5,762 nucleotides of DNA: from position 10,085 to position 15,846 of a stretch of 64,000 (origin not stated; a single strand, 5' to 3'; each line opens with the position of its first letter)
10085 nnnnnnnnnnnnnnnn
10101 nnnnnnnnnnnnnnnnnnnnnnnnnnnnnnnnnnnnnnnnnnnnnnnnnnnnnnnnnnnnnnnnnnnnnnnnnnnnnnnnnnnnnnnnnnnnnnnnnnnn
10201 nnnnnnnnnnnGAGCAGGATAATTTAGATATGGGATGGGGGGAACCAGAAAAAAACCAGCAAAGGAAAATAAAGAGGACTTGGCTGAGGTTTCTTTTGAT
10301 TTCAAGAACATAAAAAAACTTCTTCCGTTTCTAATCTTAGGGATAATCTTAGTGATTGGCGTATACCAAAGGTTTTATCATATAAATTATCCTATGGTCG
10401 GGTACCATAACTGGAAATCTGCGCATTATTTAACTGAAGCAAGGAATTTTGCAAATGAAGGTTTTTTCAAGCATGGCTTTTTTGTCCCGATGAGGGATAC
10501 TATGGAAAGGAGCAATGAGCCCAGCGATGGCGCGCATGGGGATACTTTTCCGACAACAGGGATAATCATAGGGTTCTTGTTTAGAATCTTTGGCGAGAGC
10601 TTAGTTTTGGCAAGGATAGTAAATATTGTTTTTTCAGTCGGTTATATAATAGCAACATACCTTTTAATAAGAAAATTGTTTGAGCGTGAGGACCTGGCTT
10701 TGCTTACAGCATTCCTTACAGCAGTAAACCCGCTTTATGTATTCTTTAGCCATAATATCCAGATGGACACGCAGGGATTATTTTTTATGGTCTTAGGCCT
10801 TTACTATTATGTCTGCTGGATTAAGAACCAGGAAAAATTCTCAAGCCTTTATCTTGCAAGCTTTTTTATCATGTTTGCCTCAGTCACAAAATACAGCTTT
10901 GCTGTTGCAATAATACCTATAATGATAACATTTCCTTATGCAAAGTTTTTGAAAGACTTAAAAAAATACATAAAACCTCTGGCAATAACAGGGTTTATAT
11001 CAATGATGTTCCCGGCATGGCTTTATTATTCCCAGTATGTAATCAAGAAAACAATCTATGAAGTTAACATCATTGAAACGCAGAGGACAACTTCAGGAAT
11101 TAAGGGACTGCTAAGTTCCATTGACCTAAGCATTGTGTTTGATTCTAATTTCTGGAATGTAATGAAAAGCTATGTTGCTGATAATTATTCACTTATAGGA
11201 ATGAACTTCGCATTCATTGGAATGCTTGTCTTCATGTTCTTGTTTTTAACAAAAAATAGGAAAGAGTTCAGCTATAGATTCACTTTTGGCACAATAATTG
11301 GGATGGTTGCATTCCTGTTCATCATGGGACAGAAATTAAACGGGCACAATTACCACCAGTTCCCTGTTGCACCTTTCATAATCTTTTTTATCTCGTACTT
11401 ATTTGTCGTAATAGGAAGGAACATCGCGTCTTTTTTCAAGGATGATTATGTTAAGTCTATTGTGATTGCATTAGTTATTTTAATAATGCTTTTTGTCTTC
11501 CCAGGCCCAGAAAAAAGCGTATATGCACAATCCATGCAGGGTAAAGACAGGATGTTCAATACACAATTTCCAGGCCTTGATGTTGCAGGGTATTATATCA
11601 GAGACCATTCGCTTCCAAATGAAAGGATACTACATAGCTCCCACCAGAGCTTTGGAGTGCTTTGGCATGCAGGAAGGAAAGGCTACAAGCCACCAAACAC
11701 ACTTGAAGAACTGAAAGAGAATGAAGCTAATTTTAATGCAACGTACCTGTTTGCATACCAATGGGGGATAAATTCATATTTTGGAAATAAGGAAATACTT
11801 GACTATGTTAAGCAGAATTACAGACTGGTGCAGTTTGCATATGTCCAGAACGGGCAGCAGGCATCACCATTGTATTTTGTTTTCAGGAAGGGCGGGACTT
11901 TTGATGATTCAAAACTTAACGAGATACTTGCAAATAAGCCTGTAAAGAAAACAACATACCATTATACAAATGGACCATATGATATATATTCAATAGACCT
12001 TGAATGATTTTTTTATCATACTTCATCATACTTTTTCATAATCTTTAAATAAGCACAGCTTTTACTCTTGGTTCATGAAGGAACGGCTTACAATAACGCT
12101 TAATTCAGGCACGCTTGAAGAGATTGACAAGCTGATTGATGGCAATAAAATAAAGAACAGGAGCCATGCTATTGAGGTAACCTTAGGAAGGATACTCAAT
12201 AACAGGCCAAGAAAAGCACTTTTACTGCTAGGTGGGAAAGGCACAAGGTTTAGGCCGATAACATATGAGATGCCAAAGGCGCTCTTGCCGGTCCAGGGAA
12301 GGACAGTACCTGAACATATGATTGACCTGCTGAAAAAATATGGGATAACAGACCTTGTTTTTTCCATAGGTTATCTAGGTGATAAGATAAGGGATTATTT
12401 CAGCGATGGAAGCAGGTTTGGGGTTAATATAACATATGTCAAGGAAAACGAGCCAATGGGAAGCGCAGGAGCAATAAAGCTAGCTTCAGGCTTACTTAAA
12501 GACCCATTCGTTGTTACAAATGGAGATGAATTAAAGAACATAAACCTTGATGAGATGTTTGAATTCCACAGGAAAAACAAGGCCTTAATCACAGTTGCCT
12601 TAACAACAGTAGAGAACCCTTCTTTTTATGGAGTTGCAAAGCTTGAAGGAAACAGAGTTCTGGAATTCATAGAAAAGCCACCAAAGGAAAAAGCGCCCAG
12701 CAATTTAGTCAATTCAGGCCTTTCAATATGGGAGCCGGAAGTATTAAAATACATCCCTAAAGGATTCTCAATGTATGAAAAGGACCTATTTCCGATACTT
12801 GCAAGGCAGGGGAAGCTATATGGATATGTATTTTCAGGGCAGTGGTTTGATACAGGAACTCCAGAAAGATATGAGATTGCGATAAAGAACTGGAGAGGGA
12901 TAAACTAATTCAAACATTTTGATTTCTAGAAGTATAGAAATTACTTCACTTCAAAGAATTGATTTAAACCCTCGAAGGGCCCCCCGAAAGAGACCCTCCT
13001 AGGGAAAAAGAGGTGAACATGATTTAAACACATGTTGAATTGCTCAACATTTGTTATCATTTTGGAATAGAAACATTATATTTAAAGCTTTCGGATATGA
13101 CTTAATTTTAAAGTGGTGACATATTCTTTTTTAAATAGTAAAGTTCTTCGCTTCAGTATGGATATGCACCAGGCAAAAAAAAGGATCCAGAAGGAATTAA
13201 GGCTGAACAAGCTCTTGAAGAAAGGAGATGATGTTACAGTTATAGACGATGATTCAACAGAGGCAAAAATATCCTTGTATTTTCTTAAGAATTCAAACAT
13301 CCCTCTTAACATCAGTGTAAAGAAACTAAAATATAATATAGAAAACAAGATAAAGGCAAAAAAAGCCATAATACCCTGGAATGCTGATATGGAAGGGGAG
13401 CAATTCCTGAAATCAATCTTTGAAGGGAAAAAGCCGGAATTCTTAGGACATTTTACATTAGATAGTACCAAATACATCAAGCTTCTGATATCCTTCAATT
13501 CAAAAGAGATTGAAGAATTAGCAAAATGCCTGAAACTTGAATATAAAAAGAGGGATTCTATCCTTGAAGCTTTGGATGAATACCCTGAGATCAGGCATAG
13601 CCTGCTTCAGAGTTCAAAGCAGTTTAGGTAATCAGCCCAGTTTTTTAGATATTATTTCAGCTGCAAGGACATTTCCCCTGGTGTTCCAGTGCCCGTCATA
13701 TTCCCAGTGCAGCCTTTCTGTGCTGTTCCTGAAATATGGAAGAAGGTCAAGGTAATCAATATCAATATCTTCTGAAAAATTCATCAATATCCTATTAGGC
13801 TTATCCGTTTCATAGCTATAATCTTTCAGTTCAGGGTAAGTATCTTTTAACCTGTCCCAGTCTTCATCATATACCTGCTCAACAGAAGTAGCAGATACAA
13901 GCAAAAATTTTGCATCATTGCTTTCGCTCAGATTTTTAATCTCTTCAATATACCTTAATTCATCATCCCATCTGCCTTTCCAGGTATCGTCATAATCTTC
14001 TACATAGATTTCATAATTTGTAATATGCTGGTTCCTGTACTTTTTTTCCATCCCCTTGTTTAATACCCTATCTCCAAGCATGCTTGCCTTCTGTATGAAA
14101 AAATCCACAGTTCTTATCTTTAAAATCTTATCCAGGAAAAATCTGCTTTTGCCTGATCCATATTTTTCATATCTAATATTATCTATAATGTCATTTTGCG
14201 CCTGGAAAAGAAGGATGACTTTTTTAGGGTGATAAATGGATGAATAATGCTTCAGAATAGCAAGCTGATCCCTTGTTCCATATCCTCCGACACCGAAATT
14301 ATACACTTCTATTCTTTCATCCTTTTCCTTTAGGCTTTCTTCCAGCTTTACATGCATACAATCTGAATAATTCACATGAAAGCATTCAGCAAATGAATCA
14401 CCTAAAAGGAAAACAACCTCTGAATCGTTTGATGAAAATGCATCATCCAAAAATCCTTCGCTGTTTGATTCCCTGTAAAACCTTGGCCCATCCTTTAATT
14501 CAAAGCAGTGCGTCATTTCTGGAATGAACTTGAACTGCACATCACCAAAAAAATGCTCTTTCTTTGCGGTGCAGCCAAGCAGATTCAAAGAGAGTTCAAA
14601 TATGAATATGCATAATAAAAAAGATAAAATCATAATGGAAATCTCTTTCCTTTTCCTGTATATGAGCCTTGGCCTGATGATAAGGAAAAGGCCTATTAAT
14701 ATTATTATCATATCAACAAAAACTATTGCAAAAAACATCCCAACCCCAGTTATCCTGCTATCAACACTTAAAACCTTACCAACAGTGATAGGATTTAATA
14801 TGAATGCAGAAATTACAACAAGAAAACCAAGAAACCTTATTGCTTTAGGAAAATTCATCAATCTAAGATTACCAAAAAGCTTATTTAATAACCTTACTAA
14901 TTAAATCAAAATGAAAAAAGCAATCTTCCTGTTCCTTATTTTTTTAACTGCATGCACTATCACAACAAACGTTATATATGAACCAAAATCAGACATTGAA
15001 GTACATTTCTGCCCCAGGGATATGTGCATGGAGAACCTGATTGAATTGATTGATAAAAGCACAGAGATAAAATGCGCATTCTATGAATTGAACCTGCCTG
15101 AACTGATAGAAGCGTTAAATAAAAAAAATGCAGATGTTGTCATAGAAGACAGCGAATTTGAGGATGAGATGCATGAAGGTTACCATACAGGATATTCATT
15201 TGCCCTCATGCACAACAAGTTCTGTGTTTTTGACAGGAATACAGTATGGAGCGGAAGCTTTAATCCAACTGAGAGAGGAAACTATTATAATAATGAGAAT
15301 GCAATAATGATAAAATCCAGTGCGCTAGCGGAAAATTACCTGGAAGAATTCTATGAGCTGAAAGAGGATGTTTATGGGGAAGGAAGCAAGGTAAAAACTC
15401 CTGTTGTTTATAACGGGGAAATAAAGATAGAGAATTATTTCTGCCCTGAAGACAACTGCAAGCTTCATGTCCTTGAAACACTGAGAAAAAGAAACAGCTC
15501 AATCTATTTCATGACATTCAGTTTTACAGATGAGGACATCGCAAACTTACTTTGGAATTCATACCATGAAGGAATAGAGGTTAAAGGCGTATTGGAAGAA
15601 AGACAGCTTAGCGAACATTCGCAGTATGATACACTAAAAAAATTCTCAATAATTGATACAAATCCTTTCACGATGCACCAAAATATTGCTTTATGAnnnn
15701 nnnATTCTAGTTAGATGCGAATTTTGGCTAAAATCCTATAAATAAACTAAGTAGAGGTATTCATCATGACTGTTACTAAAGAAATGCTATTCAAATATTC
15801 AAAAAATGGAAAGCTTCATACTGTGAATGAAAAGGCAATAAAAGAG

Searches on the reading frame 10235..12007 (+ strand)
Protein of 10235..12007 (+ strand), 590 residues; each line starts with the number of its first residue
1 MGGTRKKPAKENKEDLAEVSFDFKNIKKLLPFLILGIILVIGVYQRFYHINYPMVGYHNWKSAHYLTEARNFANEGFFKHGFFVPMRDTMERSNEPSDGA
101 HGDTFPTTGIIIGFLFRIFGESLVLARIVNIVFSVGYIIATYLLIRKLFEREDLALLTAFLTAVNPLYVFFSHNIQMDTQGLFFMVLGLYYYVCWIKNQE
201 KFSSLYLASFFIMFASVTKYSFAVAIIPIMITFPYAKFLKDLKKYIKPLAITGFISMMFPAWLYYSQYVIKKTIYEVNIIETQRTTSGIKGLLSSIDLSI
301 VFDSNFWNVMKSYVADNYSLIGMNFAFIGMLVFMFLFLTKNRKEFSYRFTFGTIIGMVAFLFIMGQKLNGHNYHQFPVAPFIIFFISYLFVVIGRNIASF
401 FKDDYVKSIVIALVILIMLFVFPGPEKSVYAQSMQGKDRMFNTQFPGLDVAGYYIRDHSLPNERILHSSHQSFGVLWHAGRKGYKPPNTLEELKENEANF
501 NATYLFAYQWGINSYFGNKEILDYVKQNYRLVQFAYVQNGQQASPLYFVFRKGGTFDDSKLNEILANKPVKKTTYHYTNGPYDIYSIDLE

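Call 11: search_protein_families(library=pfam, proteins=[window:10235-12007:+], max_evalue=0.01)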
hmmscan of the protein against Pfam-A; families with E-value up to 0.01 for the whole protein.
window:10235-12007:+ (590 aa): 3 families
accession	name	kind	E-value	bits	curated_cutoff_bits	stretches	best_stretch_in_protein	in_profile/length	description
PF13231.12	PMT_2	-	1.9e-13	51.4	26.1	1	106-262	4-158/160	Dolichyl-phosphate-mannose-protein mannosyltransferase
PF02366.24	PMT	-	5.5e-10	39.7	22.7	1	121-273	80-242/245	Dolichyl-phosphate-mannose-protein mannosyltransferase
PF14897.12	EpsG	-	0.0024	17.5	30.1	1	23-172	160-311/326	EpsG family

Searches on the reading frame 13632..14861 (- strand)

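Call 37: search_protein_families(library=pfam, proteins=[window:13632-14861:-], max_evalue=0.001)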
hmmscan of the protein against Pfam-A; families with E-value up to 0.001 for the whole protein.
window:13632-14861:- (409 aa): 2 families
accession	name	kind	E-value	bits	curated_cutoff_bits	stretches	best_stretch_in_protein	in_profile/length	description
PF13472.12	Lipase_GDSL_2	-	2.6e-05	25.2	32.9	1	153-396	2-175/178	GDSL-like Lipase/Acylhydrolase family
PF00657.28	Lipase_GDSL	-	2.9e-05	24.8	23.6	0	150-229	1-93/208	GDSL-like Lipase/Acylhydrolase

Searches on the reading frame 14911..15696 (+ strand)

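Call 37: search_protein_families(library=pfam, proteins=[window:14911-15696:+], max_evalue=0.001)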
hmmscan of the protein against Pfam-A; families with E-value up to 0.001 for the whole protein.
window:14911-15696:+ (261 aa): 1 family
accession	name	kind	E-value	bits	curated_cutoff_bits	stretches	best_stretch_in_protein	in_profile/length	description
PF13091.12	PLDc_2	-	9.2e-18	64.8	27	1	96-149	77-130/132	PLD-like domain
